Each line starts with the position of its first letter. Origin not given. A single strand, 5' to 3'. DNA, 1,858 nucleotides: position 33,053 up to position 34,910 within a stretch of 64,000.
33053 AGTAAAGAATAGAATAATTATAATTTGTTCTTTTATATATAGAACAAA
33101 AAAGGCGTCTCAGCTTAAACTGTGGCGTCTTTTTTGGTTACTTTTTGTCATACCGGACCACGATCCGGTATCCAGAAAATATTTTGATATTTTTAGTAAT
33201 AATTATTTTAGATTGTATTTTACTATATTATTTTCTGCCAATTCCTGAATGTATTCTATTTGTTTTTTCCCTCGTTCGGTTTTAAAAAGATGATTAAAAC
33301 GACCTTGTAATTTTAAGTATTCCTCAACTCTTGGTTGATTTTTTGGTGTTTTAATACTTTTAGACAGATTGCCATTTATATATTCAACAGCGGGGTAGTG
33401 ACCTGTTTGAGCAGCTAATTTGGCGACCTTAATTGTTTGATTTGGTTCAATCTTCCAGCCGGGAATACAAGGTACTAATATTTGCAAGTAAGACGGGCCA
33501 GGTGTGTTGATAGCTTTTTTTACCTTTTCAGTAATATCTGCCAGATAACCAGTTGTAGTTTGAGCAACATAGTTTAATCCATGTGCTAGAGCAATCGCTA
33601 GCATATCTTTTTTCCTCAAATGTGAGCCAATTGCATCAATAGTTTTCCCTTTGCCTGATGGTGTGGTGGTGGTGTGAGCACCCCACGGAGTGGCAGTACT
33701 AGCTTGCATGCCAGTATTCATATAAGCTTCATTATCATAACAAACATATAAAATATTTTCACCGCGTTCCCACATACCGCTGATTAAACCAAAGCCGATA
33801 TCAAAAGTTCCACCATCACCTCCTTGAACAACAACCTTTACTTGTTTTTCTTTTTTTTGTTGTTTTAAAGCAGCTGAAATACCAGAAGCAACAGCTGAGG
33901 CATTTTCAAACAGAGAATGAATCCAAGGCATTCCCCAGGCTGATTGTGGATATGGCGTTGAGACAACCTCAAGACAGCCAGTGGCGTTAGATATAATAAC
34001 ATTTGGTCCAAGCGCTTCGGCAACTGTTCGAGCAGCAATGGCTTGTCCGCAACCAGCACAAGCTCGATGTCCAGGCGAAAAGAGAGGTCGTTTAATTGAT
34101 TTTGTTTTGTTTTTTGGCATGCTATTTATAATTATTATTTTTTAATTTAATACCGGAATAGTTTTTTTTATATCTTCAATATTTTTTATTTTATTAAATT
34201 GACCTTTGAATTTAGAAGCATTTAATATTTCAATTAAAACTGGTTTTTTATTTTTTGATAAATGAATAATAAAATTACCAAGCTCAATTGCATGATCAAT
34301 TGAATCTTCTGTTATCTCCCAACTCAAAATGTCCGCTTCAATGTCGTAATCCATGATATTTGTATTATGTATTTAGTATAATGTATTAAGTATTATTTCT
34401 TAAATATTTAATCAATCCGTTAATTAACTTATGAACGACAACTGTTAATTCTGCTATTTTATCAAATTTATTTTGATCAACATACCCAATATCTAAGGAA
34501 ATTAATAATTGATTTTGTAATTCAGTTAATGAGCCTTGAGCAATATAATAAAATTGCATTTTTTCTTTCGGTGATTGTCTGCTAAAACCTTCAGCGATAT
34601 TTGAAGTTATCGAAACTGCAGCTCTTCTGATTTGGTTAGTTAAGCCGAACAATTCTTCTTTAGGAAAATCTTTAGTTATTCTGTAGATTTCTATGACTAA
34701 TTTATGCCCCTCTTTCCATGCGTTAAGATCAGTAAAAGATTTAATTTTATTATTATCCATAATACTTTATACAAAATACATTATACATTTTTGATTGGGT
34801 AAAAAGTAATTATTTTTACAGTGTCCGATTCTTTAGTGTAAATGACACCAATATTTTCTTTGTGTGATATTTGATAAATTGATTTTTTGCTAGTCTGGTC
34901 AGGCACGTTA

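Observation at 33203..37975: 2-oxoacid:ferredoxin oxidoreductase operon interrupted between alpha and beta subunits by 1.75 kb of accessory genes and peppered with repeats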

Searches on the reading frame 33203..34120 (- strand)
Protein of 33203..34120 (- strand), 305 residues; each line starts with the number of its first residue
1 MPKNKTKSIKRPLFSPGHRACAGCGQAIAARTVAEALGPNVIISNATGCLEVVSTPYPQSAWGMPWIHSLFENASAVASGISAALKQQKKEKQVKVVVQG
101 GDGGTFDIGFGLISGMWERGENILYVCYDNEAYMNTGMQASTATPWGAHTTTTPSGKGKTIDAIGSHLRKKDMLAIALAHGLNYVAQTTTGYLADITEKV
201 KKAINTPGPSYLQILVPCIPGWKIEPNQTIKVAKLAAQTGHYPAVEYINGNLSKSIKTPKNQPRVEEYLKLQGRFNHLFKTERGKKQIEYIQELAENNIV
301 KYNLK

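Call 3: search_protein_families(library=pfam, proteins=[window:33203-34120:-], max_evalue=0.01)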
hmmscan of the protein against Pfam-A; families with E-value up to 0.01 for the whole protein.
window:33203-34120:- (305 aa): 1 family
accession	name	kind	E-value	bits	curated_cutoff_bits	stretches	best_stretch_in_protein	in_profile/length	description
PF02775.26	TPP_enzyme_C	-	8.2e-22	78.1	21.9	1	47-214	2-151/151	Thiamine pyrophosphate enzyme, C-terminal TPP binding domain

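Call 32: search_protein_families(library=ncbifam, proteins=[window:33203-34120:-], max_evalue=0.001)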
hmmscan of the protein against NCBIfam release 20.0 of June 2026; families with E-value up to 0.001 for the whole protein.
window:33203-34120:- (305 aa): 13 families
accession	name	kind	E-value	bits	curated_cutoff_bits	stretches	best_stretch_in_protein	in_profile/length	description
NF008819.1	PRK11865.1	equivalog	5.3e-105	350.9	405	1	5-295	5-293/300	pyruvate synthase subunit PorB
NF008818.0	PRK11864.1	subfamily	2.1e-88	296.3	405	1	5-293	5-283/300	3-methyl-2-oxobutanoate dehydrogenase subunit beta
NF045792.1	OxalOxredbeta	equivalog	9.3e-79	264.6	590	1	10-295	13-300/311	oxalate oxidoreductase subunit beta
NF045766.1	PhenlGlyoxDHPadI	equivalog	1.3e-56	192.2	700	1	11-297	149-428/443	NADH-dependent phenylglyoxylate dehydrogenase subunit beta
TIGR02176.1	pyruv_ox_red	equivalog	1.2e-30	106.2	911.35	2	97-299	957-1156/1167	pyruvate:ferredoxin (flavodoxin) oxidoreductase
NF008820.0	PRK11866.1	equivalog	7.1e-19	68.3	402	1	9-223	12-206/287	2-oxoacid ferredoxin oxidoreductase subunit beta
TIGR02177.1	PorB_KorB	subfamily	2.6e-18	66.5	261.9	1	64-245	48-215/286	2-oxoacid:acceptor oxidoreductase, beta subunit, pyruvate/2-ketoisovalerate family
NF041171.1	Oxoac_fdxbeta_Archa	equivalog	2.1e-14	53.5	423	1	40-253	31-226/296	2-oxoacid:ferredoxin oxidoreductase subunit beta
NF008821.0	PRK11869.1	equivalog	4.1e-11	42.3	438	1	21-224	17-206/286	2-oxoacid ferredoxin oxidoreductase subunit beta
NF007207.0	PRK09628.1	equivalog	7e-07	29.1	364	1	21-218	19-202/277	2-oxoglutarate ferredoxin oxidoreductase subunit beta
TIGR03846.1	sulfopy_beta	equivalog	2.4e-06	27.6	221.5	1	72-144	45-111/182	sulfopyruvate decarboxylase subunit beta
TIGR03336.1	IOR_alpha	equivalog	7.4e-05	21.3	650.9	1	6-219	344-532/595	indolepyruvate ferredoxin oxidoreductase subunit alpha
TIGR03297.1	Ppyr-DeCO2ase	equivalog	0.00091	18.3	312.5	0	74-144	225-289/360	phosphonopyruvate decarboxylase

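Call 33: search_solved_structures(query=window:33203-34120:-, max_evalue=1e-10, show_alignments=1)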
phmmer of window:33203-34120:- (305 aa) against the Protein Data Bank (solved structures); distinct sequences matched with E-value up to 1e-10: 5.
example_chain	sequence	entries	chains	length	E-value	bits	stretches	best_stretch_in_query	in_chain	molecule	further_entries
9bt4_C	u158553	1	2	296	5.7e-89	301.9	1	10-304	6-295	Pyruvate:Ferredoxin Oxidoreductase, subunit beta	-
5c4i_C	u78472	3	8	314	2.3e-73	250.7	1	11-287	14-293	Oxalate oxidoreductase subunit beta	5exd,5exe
1b0p_A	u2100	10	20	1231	1e-23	87.6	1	95-279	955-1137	PROTEIN (PYRUVATE-FERREDOXIN OXIDOREDUCTASE) | Pyruvate-Ferredoxin Oxidoreductase | PYRUVATE FERREDOXIN OXIDOREDUCTASE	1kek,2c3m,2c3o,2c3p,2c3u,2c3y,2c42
7plm_A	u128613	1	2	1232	1e-23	87.6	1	95-279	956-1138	Pyruvate:ferredoxin oxidoreductase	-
6cin_A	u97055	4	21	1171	4.5e-21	79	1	94-259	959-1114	PYRUVATE-FERREDOXIN OXIDOREDUCTASE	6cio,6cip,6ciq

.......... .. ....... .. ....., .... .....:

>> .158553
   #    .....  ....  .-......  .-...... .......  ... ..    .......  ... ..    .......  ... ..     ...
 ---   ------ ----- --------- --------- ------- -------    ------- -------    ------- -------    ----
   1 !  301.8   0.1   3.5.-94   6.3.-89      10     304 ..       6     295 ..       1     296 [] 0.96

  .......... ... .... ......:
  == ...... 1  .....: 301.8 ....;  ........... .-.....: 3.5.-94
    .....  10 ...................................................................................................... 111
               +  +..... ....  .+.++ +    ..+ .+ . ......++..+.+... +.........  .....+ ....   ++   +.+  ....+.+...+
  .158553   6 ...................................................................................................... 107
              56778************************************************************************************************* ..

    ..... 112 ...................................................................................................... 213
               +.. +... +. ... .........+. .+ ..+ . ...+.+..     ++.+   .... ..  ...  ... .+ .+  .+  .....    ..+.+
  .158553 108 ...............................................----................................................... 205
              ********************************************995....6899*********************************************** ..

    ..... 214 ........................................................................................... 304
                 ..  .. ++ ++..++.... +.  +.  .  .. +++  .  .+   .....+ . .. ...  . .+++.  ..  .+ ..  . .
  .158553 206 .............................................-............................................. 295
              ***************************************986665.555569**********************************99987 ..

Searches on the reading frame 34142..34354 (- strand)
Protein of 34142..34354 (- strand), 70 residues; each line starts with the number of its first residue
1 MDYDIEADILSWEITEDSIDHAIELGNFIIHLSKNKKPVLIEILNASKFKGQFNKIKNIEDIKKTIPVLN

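Call 3: search_protein_families(library=pfam, proteins=[window:34142-34354:-], max_evalue=0.01)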
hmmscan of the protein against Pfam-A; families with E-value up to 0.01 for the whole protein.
window:34142-34354:- (70 aa): 1 family
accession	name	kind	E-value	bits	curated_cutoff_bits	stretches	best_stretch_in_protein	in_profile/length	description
PF10049.14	DUF2283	-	1.3e-06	28.9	23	1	1-47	2-49/49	Protein of unknown function (DUF2283)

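Call 32: search_protein_families(library=ncbifam, proteins=[window:34142-34354:-], max_evalue=0.001)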
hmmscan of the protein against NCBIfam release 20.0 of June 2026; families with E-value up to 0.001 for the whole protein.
window:34142-34354:- (70 aa): 0 families

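Call 64: search_solved_structures(query=A5, max_evalue=1)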
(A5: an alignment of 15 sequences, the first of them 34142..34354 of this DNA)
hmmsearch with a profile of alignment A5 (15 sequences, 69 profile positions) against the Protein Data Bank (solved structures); distinct sequences matched with E-value up to 1: 2.
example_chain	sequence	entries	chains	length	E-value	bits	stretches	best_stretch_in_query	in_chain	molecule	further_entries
6jcc_A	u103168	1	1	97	0.09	15.8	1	20-59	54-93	Computational designed protein based on evolution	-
8gaq_A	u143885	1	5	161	0.33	14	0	37-65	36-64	C5HR2_4r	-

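Call 75: find_encoding_contigs(protein=window:34142-34354:-, flank=4000, max_places=8)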
Protein window:34142-34354:- (70 aa): 11 contigs read that carry it; 7 places shown.
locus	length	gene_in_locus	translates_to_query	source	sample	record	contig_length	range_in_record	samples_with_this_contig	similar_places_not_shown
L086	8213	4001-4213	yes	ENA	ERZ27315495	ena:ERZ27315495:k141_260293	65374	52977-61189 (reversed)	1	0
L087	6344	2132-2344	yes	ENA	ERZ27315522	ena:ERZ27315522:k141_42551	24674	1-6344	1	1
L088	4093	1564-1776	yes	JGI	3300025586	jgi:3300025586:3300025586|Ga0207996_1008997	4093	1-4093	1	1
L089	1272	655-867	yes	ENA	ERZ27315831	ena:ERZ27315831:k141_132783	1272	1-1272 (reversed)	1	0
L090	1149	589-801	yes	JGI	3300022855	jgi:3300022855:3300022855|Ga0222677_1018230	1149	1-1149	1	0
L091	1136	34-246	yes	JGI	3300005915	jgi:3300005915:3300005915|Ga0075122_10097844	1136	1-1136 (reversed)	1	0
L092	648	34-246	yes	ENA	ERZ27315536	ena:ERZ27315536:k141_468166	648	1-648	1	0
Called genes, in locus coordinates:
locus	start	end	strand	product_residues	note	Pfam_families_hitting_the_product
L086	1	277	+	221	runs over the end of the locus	PF13462:Thioredoxin_4, PF01323:DSBA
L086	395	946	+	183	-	PF01558:POR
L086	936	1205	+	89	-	PF12797:Fer4_2 (weak), PF12837:Fer4_6 (weak), PF13237:Fer4_10, PF00037:Fer4, PF14697:Fer4_21, PF12838:Fer4_7, PF13187:Fer4_9, PF00037:Fer4, +9 more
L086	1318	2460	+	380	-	PF01855:POR_N, PF17147:PFOR_II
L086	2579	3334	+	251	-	PF18895:T4SS_pilin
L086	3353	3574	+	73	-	-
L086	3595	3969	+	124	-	PF05635:23S_rRNA_IVP, PF22296:bAvd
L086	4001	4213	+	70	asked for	PF10049:DUF2283 (weak)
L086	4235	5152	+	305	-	PF02775:TPP_enzyme_C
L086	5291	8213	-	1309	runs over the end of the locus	PF04997:RNA_pol_Rpb1_1, PF00623:RNA_pol_Rpb1_2, PF04983:RNA_pol_Rpb1_3, PF05000:RNA_pol_Rpb1_4, PF04998:RNA_pol_Rpb1_5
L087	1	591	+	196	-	?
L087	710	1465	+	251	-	PF18895:T4SS_pilin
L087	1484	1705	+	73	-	-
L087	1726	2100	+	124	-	PF05635:23S_rRNA_IVP, PF22296:bAvd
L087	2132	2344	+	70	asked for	PF10049:DUF2283 (weak)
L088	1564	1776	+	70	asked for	PF10049:DUF2283 (weak)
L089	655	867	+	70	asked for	PF10049:DUF2283 (weak)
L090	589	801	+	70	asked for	PF10049:DUF2283 (weak)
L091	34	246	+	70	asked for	PF10049:DUF2283 (weak)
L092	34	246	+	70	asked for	PF10049:DUF2283 (weak)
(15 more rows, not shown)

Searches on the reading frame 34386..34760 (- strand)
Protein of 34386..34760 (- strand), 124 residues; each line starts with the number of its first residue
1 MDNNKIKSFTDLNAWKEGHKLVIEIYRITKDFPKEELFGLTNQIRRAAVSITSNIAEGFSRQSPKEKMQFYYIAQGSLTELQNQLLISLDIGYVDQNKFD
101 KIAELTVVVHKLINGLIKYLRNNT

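Call 3: search_protein_families(library=pfam, proteins=[window:34386-34760:-], max_evalue=0.01)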
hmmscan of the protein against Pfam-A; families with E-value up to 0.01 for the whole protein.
window:34386-34760:- (124 aa): 2 families
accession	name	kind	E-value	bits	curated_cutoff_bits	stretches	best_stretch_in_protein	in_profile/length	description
PF05635.17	23S_rRNA_IVP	-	3.9e-39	133.6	33.8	1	11-115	2-106/106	23S rRNA-intervening sequence protein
PF22296.2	bAvd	-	2.7e-07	31.5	40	1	19-119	8-106/107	bAvd-like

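Call 32: search_protein_families(library=ncbifam, proteins=[window:34386-34760:-], max_evalue=0.001)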
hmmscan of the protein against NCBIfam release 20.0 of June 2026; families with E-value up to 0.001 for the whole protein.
window:34386-34760:- (124 aa): 4 families
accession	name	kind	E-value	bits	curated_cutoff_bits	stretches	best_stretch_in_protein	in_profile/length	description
NF008911.0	PRK12275.1-2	subfamily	1.3e-39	135.3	137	1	6-122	1-117/118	hypothetical protein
TIGR02436.1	TIGR02436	subfamily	8.3e-38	129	24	1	15-121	2-109/109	four helix bundle protein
NF008912.0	PRK12275.1-6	subfamily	2.4e-31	108.2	124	1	8-122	2-113/117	hypothetical protein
NF033474.1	DivGenRetAVD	equivalog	1e-05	25.8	80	1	19-115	8-101/104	diversity-generating retroelement protein Avd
